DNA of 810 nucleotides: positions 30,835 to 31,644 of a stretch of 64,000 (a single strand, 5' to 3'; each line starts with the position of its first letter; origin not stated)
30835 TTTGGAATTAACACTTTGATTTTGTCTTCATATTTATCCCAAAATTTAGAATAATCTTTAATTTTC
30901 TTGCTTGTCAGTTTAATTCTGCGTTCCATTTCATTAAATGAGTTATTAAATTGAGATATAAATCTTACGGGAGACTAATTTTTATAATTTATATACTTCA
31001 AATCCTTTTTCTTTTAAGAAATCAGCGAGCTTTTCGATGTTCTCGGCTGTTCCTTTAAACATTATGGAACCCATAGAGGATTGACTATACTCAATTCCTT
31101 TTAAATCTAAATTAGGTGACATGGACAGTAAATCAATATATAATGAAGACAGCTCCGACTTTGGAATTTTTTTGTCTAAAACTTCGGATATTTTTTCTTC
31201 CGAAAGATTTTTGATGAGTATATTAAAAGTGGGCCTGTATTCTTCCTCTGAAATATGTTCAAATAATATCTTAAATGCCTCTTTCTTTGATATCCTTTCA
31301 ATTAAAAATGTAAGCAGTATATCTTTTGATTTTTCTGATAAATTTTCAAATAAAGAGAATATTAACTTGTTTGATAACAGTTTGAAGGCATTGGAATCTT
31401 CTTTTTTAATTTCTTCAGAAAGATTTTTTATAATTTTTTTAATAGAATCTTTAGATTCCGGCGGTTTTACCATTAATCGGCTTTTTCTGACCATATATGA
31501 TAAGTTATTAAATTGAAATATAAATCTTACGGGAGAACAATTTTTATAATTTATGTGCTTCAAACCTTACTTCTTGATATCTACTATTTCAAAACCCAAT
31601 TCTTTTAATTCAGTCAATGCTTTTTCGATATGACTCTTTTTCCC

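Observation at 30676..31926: Tandem family of three small paralogs sharing a 63-bp promoter-containing repeat; one copy frameshifted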

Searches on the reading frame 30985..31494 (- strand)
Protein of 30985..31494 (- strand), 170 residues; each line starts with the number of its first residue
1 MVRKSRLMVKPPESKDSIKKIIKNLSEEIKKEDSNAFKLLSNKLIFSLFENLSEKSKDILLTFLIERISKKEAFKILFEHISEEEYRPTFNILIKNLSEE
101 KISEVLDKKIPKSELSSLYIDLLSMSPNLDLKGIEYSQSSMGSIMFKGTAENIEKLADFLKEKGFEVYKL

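Call 11: search_protein_families(library=pfam, max_evalue=1, proteins=[window:30985-31494:-])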
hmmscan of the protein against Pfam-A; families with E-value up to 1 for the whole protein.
seq(170 aa): 11 families
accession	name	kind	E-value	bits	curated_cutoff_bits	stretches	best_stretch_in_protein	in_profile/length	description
PF22999.2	LTN1_E3_ligase_6th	-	0.0037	17.3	27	1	27-104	74-158/221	LTN1 family HEAT repeat region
PF23245.1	RRM_PARP14_2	-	0.0044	17.6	27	1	48-80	7-40/81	PARP14, second RRM domain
PF00772.26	DnaB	-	0.008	16.7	23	1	23-75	24-73/103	DnaB-like helicase N terminal domain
PF13926.11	DUF4211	-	0.029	14.9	27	1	49-139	26-109/137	Domain of unknown function (DUF4211)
PF14902.11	DUF4494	-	0.03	14.6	27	1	18-106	52-137/139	Domain of unknown function (DUF4494)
PF00874.25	PRD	-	0.042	14.6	23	1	60-120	27-85/90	PRD domain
PF19383.4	DUF5958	-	0.058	14.2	23.6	1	39-125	13-101/125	Family of unknown function (DUF5958)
PF20404.3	DUF6694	-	0.085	13.7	24.3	1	15-41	30-56/102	Family of unknown function (DUF6694)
PF18908.5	DUF5663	-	0.095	13.7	23.7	1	86-112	42-68/84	Protein of unknown function (DUF5663)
PF11829.13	DUF3349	-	0.12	13.5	28.3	0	81-113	18-50/94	Protein of unknown function (DUF3349)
PF03822.20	NAF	-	0.16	12.5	25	1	121-169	8-54/54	NAF domain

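Call 15: find_homologous_proteins(query=window:30985-31494:-, max_evalue=0.01)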
Query seq(170 aa) (170 aa): 1 proteins with E <= 0.01 among 442 candidates.
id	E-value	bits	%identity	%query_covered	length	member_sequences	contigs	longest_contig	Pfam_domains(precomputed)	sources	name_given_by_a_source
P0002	6.4e-95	333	100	100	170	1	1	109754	-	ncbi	ncbi:MAG: hypothetical protein R6U26_00745 [Candidatus Undinarchaeales archaeon]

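Call 37: predict_structure(protein=window:30985-31494:-)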
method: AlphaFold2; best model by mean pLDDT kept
length: 170 residues; sequences in the alignment: 1
mean_pLDDT: 58.9   pTM: 0.51
mean pLDDT of the five models: 58.9, 55.3, 54.4, 50.7, 50.2
residues with pLDDT >= 90: 0; 70-90: 45; 50-70: 64; < 50: 61
segments of 3 or more residues with pLDDT < 50: 35-43, 49-56, 62-97
pLDDT, mean of each block of 10 residues (from residue 1): 78 66 59 48 48 48 47 42 39 43 53 55 56 75 81 84 78
secondary structure, 60 per line:
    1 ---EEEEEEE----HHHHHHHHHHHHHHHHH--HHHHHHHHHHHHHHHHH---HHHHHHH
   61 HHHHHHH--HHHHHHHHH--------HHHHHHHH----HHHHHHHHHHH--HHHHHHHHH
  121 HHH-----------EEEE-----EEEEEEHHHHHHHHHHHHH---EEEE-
elements in order: E4-10 H15-31 H34-50 H54-67 H70-78 H87-94 H99-109 H112-123 E135-138 E144-149 H150-162 E166-169

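Call 42: fold_search(model_id=the predicted structure, library=pdb)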
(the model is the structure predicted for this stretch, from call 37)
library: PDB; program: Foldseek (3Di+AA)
matches with E <= 10: 644; with E <= 0.001: 0
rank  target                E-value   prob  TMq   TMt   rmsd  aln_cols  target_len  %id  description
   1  4ktq_A                4.3e-02  0.72  0.34  0.13  15.3       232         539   11  BINARY COMPLEX OF THE LARGE FRAGMENT OF DNA POLYMERASE I FROM T. AQUATICUS BOUND TO A PRIMER/TEMPLATE DNA (released 1999-01-13)
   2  8oo6_A                5.3e-02  0.77  0.35  0.12  12.1       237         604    8  Pol I bound to extended and displaced DNA section - closed conformation (released 2023-08-09)
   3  4dqq_D                6.0e-02  0.72  0.35  0.12  15.2       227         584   10  Ternary complex of Bacillus DNA Polymerase I Large Fragment E658A, DNA duplex, and rCTP (paired with dG of template) i (released 2012-06-06)
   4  5o7t_A                6.0e-02  0.66  0.34  0.13  15.0       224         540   10  Crystal structure of KlenTaq mutant M747K in a closed ternary complex with a dG:dCTP base pair (released 2017-11-29)
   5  2y1i_A                6.7e-02  0.72  0.35  0.12  15.1       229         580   10  Crystal structure of a S-diastereomer analogue of the spore photoproduct in complex with fragment DNA polymerase I fro (released 2011-07-27)
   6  6p5c_A                7.1e-02  0.75  0.36  0.13  14.9       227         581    9  Bacillus Fragment DNA polymerase mutant I716M (released 2020-03-25)
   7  1kfd                  7.5e-02  0.66  0.34  0.12  14.8       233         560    9  CRYSTAL STRUCTURES OF THE KLENOW FRAGMENT OF DNA POLYMERASE I COMPLEXED WITH DEOXYNUCLEOSIDE TRIPHOSPHATE AND PYROPHOSPH (released 1994-06-22)
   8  4b9s_A                8.4e-02  0.63  0.34  0.12  15.0       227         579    7  Structure of the high fidelity DNA polymerase I with an oxidative formamidopyrimidine-dG DNA lesion outside of the pre (released 2013-04-17)
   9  4n5s_A                8.4e-02  0.57  0.32  0.12  14.9       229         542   10  Ternary complex structure of Klenow fragment of Taq DNA polymerase I707L mutant (Cs3C KlenTaq) with DNA and ddCTP (released 2015-01-21)
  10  8xk9_D                9.3e-02  0.60  0.33  0.12  14.5       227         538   10  ternary complex of DNA polymerase SFM4-3 recognizing C2 methyoxy nucleotide (released 2024-11-27)
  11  1lv5_A                9.9e-02  0.60  0.35  0.12  15.3       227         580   10  Crystal Structure of the Closed Conformation of Bacillus DNA Polymerase I Fragment Bound to DNA and dCTP (released 2003-03-25)
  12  6fbf_A                9.9e-02  0.57  0.34  0.13  15.0       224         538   10  KlenTaq DNA polymerase processing a modified primer - bearing the modification upstream at the fourth primer nucleotid (released 2018-09-26)
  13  3py8_A                9.9e-02  0.57  0.34  0.12  14.7       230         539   10  Crystal structure of a mutant of the large fragment of DNA polymerase I from thermus aquaticus in a closed ternary com (released 2011-06-15)
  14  4dqr_D                9.9e-02  0.54  0.33  0.12  14.8       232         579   10  Ternary complex of Bacillus DNA Polymerase I Large Fragment E658A, DNA duplex, and rCTP (paired with dG of template) i (released 2012-06-06)
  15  4dqi_A                1.0e-01  0.60  0.35  0.12  14.4       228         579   11  Ternary complex of Bacillus DNA Polymerase I Large Fragment, DNA duplex, and dCTP (paired with dG of template) (released 2012-06-06)
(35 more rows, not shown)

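Call 63: find_related_loci(query=A6, collection=genome_contigs, flank=6000)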
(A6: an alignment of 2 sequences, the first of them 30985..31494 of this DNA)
Query A6 (170 aa) in genome_contigs; peptide patterns used: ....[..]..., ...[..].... (x = any residue, [..] = any of these).
439 stretches matched a pattern; 1 encode a relative of the query (tblastn E <= 1e-3); 1 distinct loci.
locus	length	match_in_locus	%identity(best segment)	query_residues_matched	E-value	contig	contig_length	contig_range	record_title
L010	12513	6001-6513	55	1-170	2e-53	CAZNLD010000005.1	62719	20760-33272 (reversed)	MAG TPA_asm: Candidatus Undinarchaeota archaeon isolate SRP141376_co1_318 genome assembly, contig: NODE_1229_length_6271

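Call 64: find_related_loci(query=A6, collection=metagenome_contigs, flank=6000)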
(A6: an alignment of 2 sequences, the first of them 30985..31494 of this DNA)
Query A6 (170 aa) in metagenome_contigs; peptide patterns used: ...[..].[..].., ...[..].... (x = any residue, [..] = any of these).
600 stretches matched a pattern, but none encodes a relative of the query by tblastn (E <= 1e-3).

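Call 74: search_protein_families(library=padloc, max_evalue=0.1, proteins=[window:30985-31494:-])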
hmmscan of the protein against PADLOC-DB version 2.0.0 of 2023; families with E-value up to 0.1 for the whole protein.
window:30985-31494:- (170 aa): 0 families

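Call 75: search_protein_families(library=phrogs, max_evalue=0.1, proteins=[window:30985-31494:-])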
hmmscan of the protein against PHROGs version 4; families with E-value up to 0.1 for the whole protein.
window:30985-31494:- (170 aa): 0 families

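Call 91: find_related_loci(query=A6, collection=viral_contigs, flank=4000)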
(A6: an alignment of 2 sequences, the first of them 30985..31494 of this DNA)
Query A6 (170 aa) in viral_contigs; peptide patterns used: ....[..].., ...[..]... (x = any residue, [..] = any of these).
600 stretches matched a pattern, but none encodes a relative of the query by tblastn (E <= 1e-3).
